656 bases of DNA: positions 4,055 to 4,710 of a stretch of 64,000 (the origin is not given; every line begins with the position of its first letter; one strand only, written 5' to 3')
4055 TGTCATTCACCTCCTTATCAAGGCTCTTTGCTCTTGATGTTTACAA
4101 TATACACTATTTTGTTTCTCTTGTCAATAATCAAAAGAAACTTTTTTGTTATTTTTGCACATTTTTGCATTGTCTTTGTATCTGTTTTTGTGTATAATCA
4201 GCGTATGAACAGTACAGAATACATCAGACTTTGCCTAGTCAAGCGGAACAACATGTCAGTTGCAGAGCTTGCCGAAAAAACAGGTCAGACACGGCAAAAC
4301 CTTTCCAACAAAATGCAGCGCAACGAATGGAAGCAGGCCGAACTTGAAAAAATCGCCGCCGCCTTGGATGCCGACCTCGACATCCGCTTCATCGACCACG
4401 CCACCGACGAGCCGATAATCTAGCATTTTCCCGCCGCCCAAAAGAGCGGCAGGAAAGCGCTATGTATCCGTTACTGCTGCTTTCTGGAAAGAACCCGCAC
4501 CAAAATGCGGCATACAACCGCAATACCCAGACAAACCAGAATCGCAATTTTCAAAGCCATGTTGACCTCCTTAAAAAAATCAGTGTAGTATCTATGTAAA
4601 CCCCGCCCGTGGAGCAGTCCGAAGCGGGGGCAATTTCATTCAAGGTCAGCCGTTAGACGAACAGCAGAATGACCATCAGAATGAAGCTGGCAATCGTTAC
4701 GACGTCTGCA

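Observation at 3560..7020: Tandem array of diverging cassettes: leaderless Xre-type HTH gene divergent from an operon of 25-49-aa membrane peptides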

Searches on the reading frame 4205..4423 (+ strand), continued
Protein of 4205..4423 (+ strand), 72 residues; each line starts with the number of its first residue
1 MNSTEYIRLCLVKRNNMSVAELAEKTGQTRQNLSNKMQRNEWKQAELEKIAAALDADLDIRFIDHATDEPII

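Call 21: find_related_loci(query=A3, collection=metagenome_contigs, flank=4000)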
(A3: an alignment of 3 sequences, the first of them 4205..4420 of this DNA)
Query A3 (72 aa) in metagenome_contigs; peptide patterns used: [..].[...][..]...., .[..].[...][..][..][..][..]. (x = any residue, [..] = any of these).
600 stretches matched a pattern (row limit reached: there are more); 29 encode a relative of the query (tblastn E <= 1e-3); 29 distinct loci.
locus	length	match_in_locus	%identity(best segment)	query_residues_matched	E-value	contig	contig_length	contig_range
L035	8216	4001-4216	83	1-72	2e-38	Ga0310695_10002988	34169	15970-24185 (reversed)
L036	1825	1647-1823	85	1-59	5e-31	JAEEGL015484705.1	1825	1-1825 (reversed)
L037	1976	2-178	80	14-72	9e-29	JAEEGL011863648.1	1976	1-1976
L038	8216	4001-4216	64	1-72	5e-28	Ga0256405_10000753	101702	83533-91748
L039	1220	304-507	65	5-72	2e-27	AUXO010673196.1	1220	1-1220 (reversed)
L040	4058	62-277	63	1-72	1e-26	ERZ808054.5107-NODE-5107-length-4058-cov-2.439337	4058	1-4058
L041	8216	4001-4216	64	1-72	1e-26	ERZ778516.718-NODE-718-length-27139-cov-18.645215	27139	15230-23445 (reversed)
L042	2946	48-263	64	1-72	2e-26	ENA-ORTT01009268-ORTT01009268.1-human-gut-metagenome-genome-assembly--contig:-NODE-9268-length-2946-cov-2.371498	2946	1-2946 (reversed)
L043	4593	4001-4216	61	1-72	3e-26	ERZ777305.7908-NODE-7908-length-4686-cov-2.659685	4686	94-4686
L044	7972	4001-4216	64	1-72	3e-26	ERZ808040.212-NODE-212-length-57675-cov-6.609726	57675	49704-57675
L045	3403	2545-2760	61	1-72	4e-26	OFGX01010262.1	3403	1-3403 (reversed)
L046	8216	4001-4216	61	1-72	4e-26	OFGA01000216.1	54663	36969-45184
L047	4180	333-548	60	1-72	9e-26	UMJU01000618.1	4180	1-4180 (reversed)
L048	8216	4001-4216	60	1-72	2e-25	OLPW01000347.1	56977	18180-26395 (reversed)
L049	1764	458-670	64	1-72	2e-25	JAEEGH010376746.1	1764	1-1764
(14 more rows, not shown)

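Call 24: search_protein_families(library=phrogs, proteins=[window:4205-4423:+], max_evalue=10)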
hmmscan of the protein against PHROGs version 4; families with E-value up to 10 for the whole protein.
window:4205-4423:+ (72 aa): 19 families
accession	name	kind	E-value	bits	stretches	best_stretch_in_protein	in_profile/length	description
phrog_4583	-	transcription regulation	3e-06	28.2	1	12-57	19-65/81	transcriptional repressor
phrog_3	-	transcription regulation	1e-05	26.5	1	8-64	94-148/430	transcriptional repressor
phrog_1373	-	transcription regulation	0.00017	22.6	1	12-65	72-126/166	transcriptional regulator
phrog_38278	-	unknown function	0.00037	21.6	1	13-55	27-69/180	-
phrog_2439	-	transcription regulation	0.00039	20.4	1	12-57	16-62/367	transcriptional regulator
phrog_2328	-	transcription regulation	0.00041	21.1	1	13-58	25-71/128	transcriptional repressor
phrog_8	-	transcription regulation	0.0022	18.5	1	11-56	85-130/346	transcriptional regulator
phrog_4151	-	DNA, RNA and nucleotide metabolism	0.0036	18.1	1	15-49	19-53/154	DNA binding protein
phrog_769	-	transcription regulation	0.0094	16.9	1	12-56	20-62/89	transcriptional repressor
phrog_638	-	transcription regulation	0.014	16.2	1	1-60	2-62/145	transcriptional regulator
phrog_7241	-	transcription regulation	0.019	16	1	16-58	74-117/122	transcriptional regulator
phrog_101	-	transcription regulation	0.023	15.4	1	13-56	32-76/203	CII-like transcriptional activator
phrog_4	-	transcription regulation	0.028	14.4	1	4-59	138-189/400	transcriptional repressor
phrog_640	-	unknown function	0.032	15.3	1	12-61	16-65/71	-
phrog_2538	-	head and packaging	0.04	15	1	5-46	9-48/129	terminase small subunit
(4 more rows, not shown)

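Call 26: search_dna_similar(query=window:4205-4420:+, collection=phages, mode=protein, max_evalue=0.001, max_rows=30)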
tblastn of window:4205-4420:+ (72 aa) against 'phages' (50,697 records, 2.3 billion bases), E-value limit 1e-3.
Records with a match: 1; places in all: 1; records where one place covers at least 80% of the query: 1.
Best place of each record, by identity: <60% 1.
By first word of the organism name: Bacteriophage 1.
By host as written in the record: - 1.
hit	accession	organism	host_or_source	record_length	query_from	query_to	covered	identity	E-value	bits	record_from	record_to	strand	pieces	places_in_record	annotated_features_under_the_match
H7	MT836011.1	Bacteriophage sp.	human fecal samples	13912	1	69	96%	42.0%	7e-5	44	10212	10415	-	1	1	record has no annotation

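Call 37: find_encoding_contigs(protein=P0050, flank=3000, max_places=4)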
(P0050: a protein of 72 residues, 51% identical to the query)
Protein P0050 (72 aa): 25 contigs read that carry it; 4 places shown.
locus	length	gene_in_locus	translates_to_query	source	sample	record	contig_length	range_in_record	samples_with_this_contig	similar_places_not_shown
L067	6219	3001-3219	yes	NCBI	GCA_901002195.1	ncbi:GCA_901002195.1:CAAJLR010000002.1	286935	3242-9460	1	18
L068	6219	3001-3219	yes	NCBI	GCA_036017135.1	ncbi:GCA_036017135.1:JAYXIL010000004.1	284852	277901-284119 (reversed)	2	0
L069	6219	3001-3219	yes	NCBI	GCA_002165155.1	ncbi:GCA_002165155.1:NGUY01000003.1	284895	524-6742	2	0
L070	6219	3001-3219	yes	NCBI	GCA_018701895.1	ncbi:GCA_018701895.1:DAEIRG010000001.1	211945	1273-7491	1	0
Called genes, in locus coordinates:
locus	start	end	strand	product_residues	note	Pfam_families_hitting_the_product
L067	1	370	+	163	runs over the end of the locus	-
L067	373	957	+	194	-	-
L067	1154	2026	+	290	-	-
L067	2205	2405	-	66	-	-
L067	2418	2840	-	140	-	-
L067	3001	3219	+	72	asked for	PF01381:HTH_3 (faint), PF13443:HTH_26 (weak)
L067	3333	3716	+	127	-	PF03965:Penicillinase_R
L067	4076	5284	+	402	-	PF00375:SDF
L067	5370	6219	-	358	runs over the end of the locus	PF00155:Aminotran_1_2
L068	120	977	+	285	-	PF00142:Fer4_NifH (weak), PF01656:CbiA, PF02374:ArsA_ATPase, PF06564:CBP_BcsQ (faint), PF09140:MipZ (faint), PF10609:ParA, PF13614:AAA_31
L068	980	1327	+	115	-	-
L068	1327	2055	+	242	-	-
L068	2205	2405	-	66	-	-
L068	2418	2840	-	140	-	-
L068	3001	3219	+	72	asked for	PF01381:HTH_3 (faint), PF13443:HTH_26 (weak)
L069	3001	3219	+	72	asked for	PF01381:HTH_3 (faint), PF13443:HTH_26 (weak)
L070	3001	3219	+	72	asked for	PF01381:HTH_3 (faint), PF13443:HTH_26 (weak)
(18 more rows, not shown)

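Call 38: search_protein_families(library=pfam, proteins=[L022:5316-5534:-, L022:4980-5270:-, L022:2666-3196:-, L022:4223-4903:+, L067:2418-2840:-, L067:2205-2405:-], max_evalue=0.1)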
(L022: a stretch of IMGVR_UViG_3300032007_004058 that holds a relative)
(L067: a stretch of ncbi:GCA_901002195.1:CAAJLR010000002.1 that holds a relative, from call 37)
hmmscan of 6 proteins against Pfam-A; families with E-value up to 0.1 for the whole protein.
L022:5316-5534:- (72 aa): 3 families
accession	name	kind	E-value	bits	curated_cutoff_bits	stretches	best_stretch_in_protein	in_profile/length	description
PF21983.2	NikA-like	-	0.0004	20.9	27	1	33-66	8-41/72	Mobilization protein NikA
PF09386.16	ParD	-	0.015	16.1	27.3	1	37-66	9-38/80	Antitoxin ParD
PF18932.5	DUF5681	-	0.096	13.7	27.5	0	10-63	14-72/77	Family of unknown function (DUF5681)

L022:4980-5270:- (96 aa): 0 families

L022:2666-3196:- (176 aa): 1 family
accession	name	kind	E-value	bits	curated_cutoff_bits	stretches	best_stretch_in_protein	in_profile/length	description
PF03139.20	AnfG_VnfG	-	0.067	13.8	27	0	120-171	35-84/111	Vanadium/alternative nitrogenase delta subunit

L022:4223-4903:+ (226 aa): 0 families

L067:2418-2840:- (140 aa): 1 family
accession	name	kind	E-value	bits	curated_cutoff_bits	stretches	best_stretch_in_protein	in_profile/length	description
PF00717.28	Peptidase_S24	-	0.011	15.8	23.3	1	37-94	19-84/116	Peptidase S24-like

L067:2205-2405:- (66 aa): 0 families

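Call 41: search_protein_families(library=padloc, proteins=[window:4205-4423:+, L022:4223-4903:+, L022:4980-5270:-], max_evalue=1)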
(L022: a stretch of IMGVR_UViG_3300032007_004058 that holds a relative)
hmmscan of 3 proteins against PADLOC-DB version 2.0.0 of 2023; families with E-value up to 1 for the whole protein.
window:4205-4423:+ (72 aa): 1 family
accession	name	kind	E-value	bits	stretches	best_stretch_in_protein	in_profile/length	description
PDLC03949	RmrA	-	0.007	13.3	1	13-57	12-57/363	-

L022:4223-4903:+ (226 aa): 0 families

L022:4980-5270:- (96 aa): 0 families

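Call 42: search_protein_families(library=phrogs, proteins=[L022:4223-4903:+, L022:4980-5270:-, L022:5316-5534:-, L022:2666-3196:-], max_evalue=0.1)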
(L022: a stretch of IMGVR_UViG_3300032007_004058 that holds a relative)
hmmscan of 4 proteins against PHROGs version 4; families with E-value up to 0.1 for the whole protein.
L022:4223-4903:+ (226 aa): 2 families
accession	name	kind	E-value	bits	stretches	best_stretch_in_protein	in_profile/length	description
phrog_4688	-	tail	1.4e-29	104.6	1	20-225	23-229/237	minor tail protein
phrog_1924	-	tail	4.9e-10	40.7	1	24-225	26-231/237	minor tail protein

L022:4980-5270:- (96 aa): 0 families

L022:5316-5534:- (72 aa): 2 families
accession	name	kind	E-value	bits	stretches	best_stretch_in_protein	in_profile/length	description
phrog_15261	-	unknown function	0.0043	18.5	1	2-30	7-31/99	-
phrog_11043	-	unknown function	0.0062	17.4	1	7-36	15-44/105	-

L022:2666-3196:- (176 aa): 3 families
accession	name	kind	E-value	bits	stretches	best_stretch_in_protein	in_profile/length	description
phrog_57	-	head and packaging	0.00016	22.5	1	1-39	11-53/199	terminase small subunit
phrog_35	-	transcription regulation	0.0089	17.1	1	5-29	89-112/181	transcriptional repressor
phrog_5193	-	unknown function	0.021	15.3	1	5-60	6-60/225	-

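Call 72: search_solved_structures(query=A3, max_evalue=1)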
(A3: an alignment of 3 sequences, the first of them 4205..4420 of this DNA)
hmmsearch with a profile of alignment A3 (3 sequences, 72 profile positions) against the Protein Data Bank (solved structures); distinct sequences matched with E-value up to 1: 9.
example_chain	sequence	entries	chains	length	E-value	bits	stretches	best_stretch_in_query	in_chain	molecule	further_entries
1utx_A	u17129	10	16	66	0.077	16.6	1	5-58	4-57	CYLR2 | cytolysin regulator 2 | PUTATIVE TRANSCRIPTION REGULATOR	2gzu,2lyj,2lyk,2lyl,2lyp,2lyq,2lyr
2xiu_A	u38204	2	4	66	0.085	16.4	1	5-58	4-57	CYLR2 | CYLR2 SYNONYM CYTOLYSIN REPRESSOR 2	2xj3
7b9q_A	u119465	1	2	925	0.33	14.5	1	42-65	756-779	Vitamin B12-dependent ribonucleotide reductase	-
7b9p_A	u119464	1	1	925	0.34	14.5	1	42-65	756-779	Vitamin B12-dependent ribonucleotide reductase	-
5tn0_A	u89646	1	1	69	0.44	14.1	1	16-58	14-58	HTH-type transcriptional regulator SinR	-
3qq6_A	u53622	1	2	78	0.62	13.7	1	16-58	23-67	HTH-type transcriptional regulator sinR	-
3vk0_A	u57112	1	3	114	0.74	13.4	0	6-54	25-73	Transcriptional regulator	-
5u03_A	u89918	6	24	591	0.87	13.2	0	46-71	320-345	CTP synthase 1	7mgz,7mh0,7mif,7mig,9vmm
1b0n_A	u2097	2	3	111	0.98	13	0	16-58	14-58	PROTEIN (SINR PROTEIN) | HTH-TYPE TRANSCRIPTIONAL REGULATOR SINR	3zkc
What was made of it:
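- The weak best sequence match of the HTH profile in the PDB is CylR2 (E 0.077, call 72).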

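Call 73: search_protein_families(library=ncbifam, proteins=[window:4205-4423:+], max_evalue=1)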
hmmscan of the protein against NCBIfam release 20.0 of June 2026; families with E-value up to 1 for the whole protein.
window:4205-4423:+ (72 aa): 1 family
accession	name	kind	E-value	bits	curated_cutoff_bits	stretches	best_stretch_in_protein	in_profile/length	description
NF033788.1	HTH_metalloreg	subfamily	0.0074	16.1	55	1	10-38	18-47/77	metalloregulator ArsR/SmtB family transcription factor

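Call 83: predict_structure(alignment_id=A8)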
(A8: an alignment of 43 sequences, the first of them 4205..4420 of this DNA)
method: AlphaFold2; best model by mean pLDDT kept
length: 72 residues; sequences in the alignment: 43
mean_pLDDT: 94.3   pTM: 0.76
mean pLDDT of the five models: 94.3, 93.7, 92.4, 92.5, 92.0
residues with pLDDT >= 90: 70; 70-90: 2; 50-70: 0; < 50: 0
segments of 3 or more residues with pLDDT < 50: none
pLDDT, mean of each block of 10 residues (from residue 1): 93 94 95 94 94 94 96 93
secondary structure, 60 per line:
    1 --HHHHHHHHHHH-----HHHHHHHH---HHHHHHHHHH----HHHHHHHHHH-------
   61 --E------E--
elements in order: H3-13 H19-26 H30-39 H44-53
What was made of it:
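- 4205..4423 (+): HTH1, a 72-aa Xre/Cro-type regulator (HTH_26). AlphaFold2 model has pLDDT 94 (call 83).
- On Xre/Cro-type HTH regulators (Pfam HTH_26, PF13443): AlphaFold2 pLDDT 94 with helices at 3-13, 19-26, 30-39 and 44-53 (call 83).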

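Call 85: search_protein_families(library=pfam, proteins=[L014:1414-1644:+], max_evalue=0.1)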
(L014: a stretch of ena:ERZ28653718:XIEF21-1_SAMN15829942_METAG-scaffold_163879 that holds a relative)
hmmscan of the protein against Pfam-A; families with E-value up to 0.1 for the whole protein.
L014:1414-1644:+ (76 aa): 3 families
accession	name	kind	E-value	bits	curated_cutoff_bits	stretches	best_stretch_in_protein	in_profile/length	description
PF13443.12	HTH_26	-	1.9e-07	31.6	22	1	12-60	2-52/63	Cro/C1-type HTH DNA-binding domain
PF01381.28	HTH_3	-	0.0021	18.5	23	1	12-63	1-53/55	Helix-turn-helix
PF13693.12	HTH_35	-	0.014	15.8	25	1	11-61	6-54/75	Winged helix-turn-helix DNA-binding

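Call 87: fold_search(model_id=the predicted structure, library=pdb)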
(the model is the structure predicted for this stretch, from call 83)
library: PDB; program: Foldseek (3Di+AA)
matches with E <= 10: 465; with E <= 0.001: 0
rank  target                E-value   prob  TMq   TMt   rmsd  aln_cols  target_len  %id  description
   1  3zkc_B                1.5e-02  1.00  0.60  0.67   2.2        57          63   33  Crystal structure of the master regulator for biofilm formation SinR in complex with DNA. (released 2013-03-06)
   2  5tn0_MODEL_1_A        2.4e-02  1.00  0.56  0.58   2.3        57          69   32  Solution Structure of the N-terminal DNA-binding domain of the master biofilm-regulator SinR from Bacillus sub (released 2017-10-25)
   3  2b5a_B                3.3e-02  1.00  0.62  0.60   1.7        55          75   25  C.BclI, Control Element of the BclI Restriction-Modification System (released 2006-01-03)
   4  3zkc_A                3.3e-02  1.00  0.59  0.68   2.2        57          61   33  Crystal structure of the master regulator for biofilm formation SinR in complex with DNA. (released 2013-03-06)
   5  1b0n_A                3.8e-02  1.00  0.61  0.44   2.4        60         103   33  SINR PROTEIN/SINI PROTEIN COMPLEX (released 1999-01-13)
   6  6jq1_A                4.0e-02  1.00  0.66  0.39   1.9        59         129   22  Crystal Structure of DdrO from Deinococcus geothermalis (released 2019-08-28)
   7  2b5a_C                4.3e-02  1.00  0.63  0.60   1.7        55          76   25  C.BclI, Control Element of the BclI Restriction-Modification System (released 2006-01-03)
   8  3qq6_B                4.9e-02  1.00  0.59  0.62   2.2        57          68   33  The N-terminal DNA binding domain of SinR from Bacillus subtilis (released 2011-06-15)
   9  3f52_E                5.2e-02  1.00  0.64  0.59   1.9        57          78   23  Crystal structure of the clp gene regulator ClgR from C. glutamicum (released 2008-11-18)
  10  3f51_D                5.2e-02  1.00  0.63  0.50   1.9        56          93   23  Crystal Structure of the clp gene regulator ClgR from Corynebacterium glutamicum (released 2008-11-18)
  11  1y9q                  5.2e-02  1.00  0.57  0.26   2.5        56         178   27  Crystal Structure of HTH_3 family Transcriptional Regulator from Vibrio cholerae (released 2005-01-04)
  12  3f51_F                5.5e-02  1.00  0.63  0.50   1.8        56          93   23  Crystal Structure of the clp gene regulator ClgR from Corynebacterium glutamicum (released 2008-11-18)
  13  3vk0_A                5.5e-02  1.00  0.63  0.52   1.6        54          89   30  Crystal Structure of hypothetical transcription factor NHTF from Neisseria (released 2012-03-14)
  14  4yg1_D                5.5e-02  1.00  0.60  0.61   2.3        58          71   21  HipB-O1-O2 complex/P21212 crystal form (released 2015-07-29)
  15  1zz9_C                5.5e-02  1.00  0.56  0.25   2.9        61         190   24  Crystal Structure of FeII HppE (released 2005-07-26)
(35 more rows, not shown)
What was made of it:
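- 4205..4423 (+): Best fold matches are SinR, C.BclI, HipB and 434 Cro (call 87).
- On Xre/Cro-type HTH regulators (Pfam HTH_26, PF13443): Top Foldseek hits are SinR, C.BclI, DdrO, HipB and 434 Cro (call 87).
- Confident Xre fold, closest to SinR, restriction-modification controller proteins, HipB and 434 Cro (calls 83, 87).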

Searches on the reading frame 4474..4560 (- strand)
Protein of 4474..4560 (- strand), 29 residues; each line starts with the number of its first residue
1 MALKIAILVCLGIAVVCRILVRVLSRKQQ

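Call 23: search_protein_families(library=pfam, proteins=[window:4474-4560:-], max_evalue=10)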
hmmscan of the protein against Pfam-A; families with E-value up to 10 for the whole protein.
seq(29 aa): 1 family
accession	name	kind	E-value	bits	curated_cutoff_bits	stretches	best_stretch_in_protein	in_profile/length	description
PF02937.20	COX6C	-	0.28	11.8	22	1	3-23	19-39/70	Cytochrome c oxidase subunit VIc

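Call 24: search_protein_families(library=phrogs, proteins=[window:4474-4560:-], max_evalue=10)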
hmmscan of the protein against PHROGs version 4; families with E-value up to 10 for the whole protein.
seq(29 aa): 1 family
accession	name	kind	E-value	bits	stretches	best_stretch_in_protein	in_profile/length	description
phrog_7198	-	lysis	0.44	11.7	1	6-23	43-60/116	holin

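Call 41: search_protein_families(library=padloc, proteins=[window:4474-4560:-], max_evalue=1)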
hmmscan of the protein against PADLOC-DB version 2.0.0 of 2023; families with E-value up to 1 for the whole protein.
seq(29 aa): 0 families

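Call 73: search_protein_families(library=ncbifam, proteins=[window:4474-4560:-], max_evalue=1)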
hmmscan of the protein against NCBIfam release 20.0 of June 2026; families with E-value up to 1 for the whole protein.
seq(29 aa): 0 families
